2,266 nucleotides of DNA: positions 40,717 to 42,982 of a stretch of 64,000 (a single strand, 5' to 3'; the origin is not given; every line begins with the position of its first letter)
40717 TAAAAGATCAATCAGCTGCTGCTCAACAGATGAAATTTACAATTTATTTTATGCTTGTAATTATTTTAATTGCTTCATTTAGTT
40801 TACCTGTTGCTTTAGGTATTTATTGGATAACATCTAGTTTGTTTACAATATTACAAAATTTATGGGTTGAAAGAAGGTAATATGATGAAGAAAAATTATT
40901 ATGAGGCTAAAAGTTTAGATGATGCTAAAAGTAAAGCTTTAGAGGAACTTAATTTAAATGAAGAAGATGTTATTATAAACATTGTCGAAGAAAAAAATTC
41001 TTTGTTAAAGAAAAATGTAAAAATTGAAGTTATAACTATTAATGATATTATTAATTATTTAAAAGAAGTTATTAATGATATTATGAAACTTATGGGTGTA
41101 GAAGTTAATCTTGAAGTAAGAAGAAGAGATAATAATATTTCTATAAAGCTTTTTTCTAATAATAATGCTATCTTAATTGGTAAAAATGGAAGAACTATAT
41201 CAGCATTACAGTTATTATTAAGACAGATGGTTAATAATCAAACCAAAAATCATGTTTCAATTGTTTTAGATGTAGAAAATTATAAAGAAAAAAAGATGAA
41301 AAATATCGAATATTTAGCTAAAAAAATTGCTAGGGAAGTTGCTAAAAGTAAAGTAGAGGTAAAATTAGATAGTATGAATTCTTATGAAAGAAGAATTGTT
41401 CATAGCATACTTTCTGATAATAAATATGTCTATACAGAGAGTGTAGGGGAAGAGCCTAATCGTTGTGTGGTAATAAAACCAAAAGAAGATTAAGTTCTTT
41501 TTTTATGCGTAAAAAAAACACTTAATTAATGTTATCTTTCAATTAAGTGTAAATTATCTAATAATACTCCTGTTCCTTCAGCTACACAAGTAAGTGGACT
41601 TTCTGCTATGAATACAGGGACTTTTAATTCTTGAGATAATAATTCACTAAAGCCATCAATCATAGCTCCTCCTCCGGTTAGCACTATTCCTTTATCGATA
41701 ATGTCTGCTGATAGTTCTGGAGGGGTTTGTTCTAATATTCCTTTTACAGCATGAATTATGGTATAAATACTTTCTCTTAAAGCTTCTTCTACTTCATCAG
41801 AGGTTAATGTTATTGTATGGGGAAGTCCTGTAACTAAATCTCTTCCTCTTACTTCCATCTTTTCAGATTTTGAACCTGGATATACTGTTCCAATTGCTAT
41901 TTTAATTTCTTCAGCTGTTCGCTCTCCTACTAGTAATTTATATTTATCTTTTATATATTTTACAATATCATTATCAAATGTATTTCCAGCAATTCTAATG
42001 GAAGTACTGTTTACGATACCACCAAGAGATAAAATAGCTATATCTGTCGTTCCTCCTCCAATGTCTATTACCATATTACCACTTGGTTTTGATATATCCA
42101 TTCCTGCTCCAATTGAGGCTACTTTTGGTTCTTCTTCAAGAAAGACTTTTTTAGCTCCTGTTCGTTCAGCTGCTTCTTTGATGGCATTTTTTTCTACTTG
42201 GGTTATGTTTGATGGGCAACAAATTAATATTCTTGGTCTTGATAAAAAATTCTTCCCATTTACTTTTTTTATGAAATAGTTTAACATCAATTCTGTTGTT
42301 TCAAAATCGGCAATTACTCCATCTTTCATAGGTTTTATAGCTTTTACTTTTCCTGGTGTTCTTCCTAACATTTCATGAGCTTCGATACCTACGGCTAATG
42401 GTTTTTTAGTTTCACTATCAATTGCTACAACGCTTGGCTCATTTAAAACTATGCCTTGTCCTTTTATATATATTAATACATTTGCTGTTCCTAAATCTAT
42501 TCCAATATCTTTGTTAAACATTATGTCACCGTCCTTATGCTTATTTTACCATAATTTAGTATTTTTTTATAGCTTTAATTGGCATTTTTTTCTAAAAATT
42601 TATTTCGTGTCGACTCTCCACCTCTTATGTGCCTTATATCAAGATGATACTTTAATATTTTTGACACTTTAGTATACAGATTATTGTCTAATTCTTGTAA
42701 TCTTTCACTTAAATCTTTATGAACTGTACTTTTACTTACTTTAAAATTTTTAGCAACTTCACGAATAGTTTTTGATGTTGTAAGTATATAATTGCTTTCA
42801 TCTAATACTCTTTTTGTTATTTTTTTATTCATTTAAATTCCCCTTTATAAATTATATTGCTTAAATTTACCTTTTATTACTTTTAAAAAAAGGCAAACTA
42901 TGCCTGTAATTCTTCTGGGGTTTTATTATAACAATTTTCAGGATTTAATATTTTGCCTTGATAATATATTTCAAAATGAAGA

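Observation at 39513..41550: rpmH-rnpA linkage broken: rnpA-yidC-jag relocated ~13 kb and inverted, with its own consensus promoter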

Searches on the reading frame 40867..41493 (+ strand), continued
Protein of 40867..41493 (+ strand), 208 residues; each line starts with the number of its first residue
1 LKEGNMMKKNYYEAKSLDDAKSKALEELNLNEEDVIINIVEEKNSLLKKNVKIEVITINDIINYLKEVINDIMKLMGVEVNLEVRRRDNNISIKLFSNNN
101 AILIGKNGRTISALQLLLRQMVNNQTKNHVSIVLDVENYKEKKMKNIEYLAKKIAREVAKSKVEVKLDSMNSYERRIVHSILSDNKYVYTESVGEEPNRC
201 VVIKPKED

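Call 59: search_protein_families(library=pfam, proteins=[L030:10746-11618:+, L030:11615-12727:-, L030:12828-15410:-, L030:15382-16086:-, L030:16227-16787:+, L005:10634-10891:-, L005:10999-11427:+, L005:11512-12489:+], max_evalue=0.00001)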
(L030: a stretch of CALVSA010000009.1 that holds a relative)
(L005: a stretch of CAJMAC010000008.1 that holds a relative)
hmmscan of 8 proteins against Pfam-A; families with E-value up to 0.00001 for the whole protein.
L030:10746-11618:+ (290 aa): 1 family
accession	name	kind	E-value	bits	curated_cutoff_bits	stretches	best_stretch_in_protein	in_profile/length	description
PF00924.24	MS_channel_2nd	-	9.2e-08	32.5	20.2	1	104-178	3-68/68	Mechanosensitive ion channel, beta-domain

L030:11615-12727:- (370 aa): 1 family
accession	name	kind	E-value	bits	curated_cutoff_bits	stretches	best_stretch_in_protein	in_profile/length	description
PF13354.11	Beta-lactamase2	-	7.5e-35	120.7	22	1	134-329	2-213/214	Beta-lactamase enzyme family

L030:12828-15410:- (860 aa): 1 family
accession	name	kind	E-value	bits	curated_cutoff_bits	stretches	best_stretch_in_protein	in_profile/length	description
PF02687.27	FtsX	-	1e-28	100.2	25.5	2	346-461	2-114/120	FtsX-like permease C-terminal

L030:15382-16086:- (234 aa): 4 families
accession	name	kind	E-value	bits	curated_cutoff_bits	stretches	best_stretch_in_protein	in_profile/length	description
PF00005.33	ABC_tran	-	3e-37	128.7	25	1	24-167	1-136/137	ABC transporter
PF02463.25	SMC_N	-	2.5e-08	34.1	40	1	35-214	25-213/220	RecF/RecN/SMC N terminal domain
PF13304.12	AAA_21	-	1.5e-06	29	27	0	38-95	3-63/304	AAA domain, putative AbiEii toxin, Type IV TA system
PF20720.3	nSTAND3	-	3e-06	27.5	27.2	0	19-54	2-37/155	Novel STAND NTPase 3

L030:16227-16787:+ (186 aa): 1 family
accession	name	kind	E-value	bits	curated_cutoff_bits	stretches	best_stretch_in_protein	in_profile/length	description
PF14278.11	TetR_C_8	-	6.9e-11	42.6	26.1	1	85-173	5-101/103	Transcriptional regulator C-terminal region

L005:10634-10891:- (85 aa): 1 family
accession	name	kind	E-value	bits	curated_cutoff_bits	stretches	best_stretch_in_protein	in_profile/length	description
PF01381.28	HTH_3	-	8.7e-07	29.3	23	1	17-72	1-54/55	Helix-turn-helix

L005:10999-11427:+ (142 aa): 1 family
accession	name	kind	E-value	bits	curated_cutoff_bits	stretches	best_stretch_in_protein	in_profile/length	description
PF03703.20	bPH_2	-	3.7e-13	50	22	1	44-100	2-58/78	Bacterial PH domain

L005:11512-12489:+ (325 aa): 0 families
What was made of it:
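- On Mobile-element-mediated transposition: The variable insertions at jag|mnmE in relatives carry no recombinase (call 59).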

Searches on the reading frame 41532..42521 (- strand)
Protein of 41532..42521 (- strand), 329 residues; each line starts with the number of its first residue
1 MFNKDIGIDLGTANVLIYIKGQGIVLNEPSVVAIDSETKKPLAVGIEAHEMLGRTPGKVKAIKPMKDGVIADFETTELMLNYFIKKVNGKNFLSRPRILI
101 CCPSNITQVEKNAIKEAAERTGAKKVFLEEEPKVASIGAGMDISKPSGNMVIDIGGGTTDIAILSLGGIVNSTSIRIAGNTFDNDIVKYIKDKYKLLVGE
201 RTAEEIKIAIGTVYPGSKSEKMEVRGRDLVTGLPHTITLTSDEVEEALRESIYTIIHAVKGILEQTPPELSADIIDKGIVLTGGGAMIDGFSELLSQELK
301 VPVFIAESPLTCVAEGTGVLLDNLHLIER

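Call 3: search_protein_families(library=pfam, proteins=[window:41532-42521:-])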
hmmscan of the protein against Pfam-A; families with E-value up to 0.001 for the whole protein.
window:41532-42521:- (329 aa): 8 families
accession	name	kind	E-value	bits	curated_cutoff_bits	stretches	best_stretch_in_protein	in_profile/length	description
PF06723.19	MreB_Mbl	-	1e-147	491.7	27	1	4-327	2-325/327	MreB/Mbl protein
PF14450.12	FtsA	-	1e-14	55.5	31.8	1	150-308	1-112/127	Cell division protein FtsA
PF00022.25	Actin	-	4.1e-12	45.9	27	1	29-193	31-190/410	Actin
PF00012.26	HSP70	-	1.6e-10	40.3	20.6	1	98-197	136-241/599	Hsp70 protein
PF06277.17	EutA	-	8.1e-06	25.4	27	1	134-203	127-203/475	Ethanolamine utilisation protein EutA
PF11104.14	PilM_2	-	4.9e-05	22.9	27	0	278-308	277-307/340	Type IV pilus assembly protein PilM;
PF08841.16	DDR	-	0.00038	20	24.6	0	117-207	103-188/328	Diol dehydratase reactivase ATPase-like domain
PF25216.1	Volactin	-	0.00048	20.2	35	0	240-300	231-292/321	Volactin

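Call 36: find_related_loci(query=window:41532-42521:-, collection=metagenome_contigs, flank=10000)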
Query window:41532-42521:- (329 aa) in metagenome_contigs; peptide patterns used: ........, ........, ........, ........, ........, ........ (x = any residue, [..] = any of these).
600 stretches matched a pattern (row limit reached: there are more); 331 encode a relative of the query (tblastn E <= 1e-3); the best 80 are kept; 80 distinct loci.
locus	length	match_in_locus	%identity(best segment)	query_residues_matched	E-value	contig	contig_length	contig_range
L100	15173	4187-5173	93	1-329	0e+0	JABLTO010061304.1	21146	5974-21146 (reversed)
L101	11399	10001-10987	92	1-329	0e+0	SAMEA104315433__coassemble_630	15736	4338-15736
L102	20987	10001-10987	92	1-329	0e+0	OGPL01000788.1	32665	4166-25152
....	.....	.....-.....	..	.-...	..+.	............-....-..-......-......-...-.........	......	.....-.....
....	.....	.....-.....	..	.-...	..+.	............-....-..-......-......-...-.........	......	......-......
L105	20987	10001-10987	92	1-329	0e+0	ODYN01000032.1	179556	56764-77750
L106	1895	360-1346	91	1-329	0e+0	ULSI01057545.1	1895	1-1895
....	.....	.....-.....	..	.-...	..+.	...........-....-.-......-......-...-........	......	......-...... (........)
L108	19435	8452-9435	92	1-328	0e+0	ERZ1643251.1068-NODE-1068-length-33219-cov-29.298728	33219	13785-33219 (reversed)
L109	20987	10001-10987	92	1-329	0e+0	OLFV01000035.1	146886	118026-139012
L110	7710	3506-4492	91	1-329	0e+0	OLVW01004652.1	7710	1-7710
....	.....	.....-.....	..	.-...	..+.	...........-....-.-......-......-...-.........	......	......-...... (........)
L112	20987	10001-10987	92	1-329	0e+0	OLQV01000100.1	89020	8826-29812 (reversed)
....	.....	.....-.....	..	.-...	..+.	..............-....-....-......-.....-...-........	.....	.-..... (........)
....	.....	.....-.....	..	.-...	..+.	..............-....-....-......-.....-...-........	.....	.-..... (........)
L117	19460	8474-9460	92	1-329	0e+0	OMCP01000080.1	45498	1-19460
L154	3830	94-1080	84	1-329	0e+0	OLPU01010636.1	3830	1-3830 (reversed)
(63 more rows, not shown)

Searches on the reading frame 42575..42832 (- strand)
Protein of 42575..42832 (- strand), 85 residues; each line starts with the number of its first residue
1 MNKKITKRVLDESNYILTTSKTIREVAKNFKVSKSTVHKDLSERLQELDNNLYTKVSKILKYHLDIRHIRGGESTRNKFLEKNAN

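Call 3: search_protein_families(library=pfam, proteins=[window:42575-42832:-])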
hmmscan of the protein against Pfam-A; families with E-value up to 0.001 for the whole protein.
window:42575-42832:- (85 aa): 1 family
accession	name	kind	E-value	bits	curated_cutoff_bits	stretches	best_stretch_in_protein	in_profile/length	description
PF12116.14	SpoIIID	-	1.9e-28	98.8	27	1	4-81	3-80/82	Stage III sporulation protein D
